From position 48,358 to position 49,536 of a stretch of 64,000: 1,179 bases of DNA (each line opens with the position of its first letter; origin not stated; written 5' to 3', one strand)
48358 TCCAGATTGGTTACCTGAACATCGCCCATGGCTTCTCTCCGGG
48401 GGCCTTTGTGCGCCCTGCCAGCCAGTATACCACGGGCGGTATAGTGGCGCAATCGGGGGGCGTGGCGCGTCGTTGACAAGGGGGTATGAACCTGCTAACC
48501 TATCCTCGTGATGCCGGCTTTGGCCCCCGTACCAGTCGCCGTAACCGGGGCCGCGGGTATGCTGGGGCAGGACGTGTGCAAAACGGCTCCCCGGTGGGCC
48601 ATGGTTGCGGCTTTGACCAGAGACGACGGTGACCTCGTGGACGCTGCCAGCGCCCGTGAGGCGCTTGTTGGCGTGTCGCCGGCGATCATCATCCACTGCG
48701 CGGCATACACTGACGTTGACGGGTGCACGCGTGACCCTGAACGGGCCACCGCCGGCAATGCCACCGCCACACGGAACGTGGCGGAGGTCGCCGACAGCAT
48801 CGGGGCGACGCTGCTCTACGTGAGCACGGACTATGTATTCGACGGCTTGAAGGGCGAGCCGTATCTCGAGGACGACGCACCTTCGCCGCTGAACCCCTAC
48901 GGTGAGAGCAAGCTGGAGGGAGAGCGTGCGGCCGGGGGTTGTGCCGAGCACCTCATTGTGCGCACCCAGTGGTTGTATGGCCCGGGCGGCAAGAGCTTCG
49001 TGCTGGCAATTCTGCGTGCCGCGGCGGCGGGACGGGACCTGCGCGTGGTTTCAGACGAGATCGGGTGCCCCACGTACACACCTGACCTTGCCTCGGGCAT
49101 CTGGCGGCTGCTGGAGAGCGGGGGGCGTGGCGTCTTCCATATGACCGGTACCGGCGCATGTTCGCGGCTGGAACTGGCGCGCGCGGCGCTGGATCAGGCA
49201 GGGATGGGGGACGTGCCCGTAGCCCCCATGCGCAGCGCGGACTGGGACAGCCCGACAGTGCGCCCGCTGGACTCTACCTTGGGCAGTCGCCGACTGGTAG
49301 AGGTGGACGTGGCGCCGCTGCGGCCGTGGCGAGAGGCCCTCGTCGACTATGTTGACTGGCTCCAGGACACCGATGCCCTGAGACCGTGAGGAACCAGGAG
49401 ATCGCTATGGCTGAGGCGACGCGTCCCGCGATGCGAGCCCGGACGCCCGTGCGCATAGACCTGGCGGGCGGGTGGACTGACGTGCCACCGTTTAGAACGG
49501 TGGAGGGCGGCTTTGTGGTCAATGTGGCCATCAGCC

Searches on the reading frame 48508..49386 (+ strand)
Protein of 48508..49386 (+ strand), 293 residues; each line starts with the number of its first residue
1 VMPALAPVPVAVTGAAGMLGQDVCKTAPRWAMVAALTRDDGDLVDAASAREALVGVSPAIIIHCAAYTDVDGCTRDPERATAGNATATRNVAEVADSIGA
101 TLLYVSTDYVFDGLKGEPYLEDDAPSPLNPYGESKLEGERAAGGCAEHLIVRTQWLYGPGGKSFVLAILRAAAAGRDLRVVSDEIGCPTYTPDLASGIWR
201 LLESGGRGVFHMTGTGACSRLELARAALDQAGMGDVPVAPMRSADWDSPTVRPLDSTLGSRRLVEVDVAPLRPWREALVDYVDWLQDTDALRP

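Call 46: search_protein_families(library=pfam, proteins=[window:48508-49386:+], max_evalue=0.0001)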
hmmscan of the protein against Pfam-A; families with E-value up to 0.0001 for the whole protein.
window:48508-49386:+ (293 aa): 6 families
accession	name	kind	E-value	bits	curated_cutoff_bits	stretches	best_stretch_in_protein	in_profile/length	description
PF04321.23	RmlD_sub_bind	-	4.3e-78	262.7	27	1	10-284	3-284/287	RmlD substrate binding domain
PF01370.27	Epimerase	-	1e-21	77.9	20.9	1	10-204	1-227/240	NAD dependent epimerase/dehydratase family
PF16363.11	GDP_Man_Dehyd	-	4.3e-11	43.3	27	1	39-140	57-162/332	GDP-mannose 4,6 dehydratase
PF02719.21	Polysacc_synt_2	-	1.5e-07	31.4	20.2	1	41-109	61-130/293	Polysaccharide biosynthesis protein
PF01073.25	3Beta_HSD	-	8.7e-07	28.7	22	1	40-175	51-200/280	3-beta hydroxysteroid dehydrogenase/isomerase family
PF07993.18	NAD_binding_4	-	2e-05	24.3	20.1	0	60-140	91-186/258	Male sterility protein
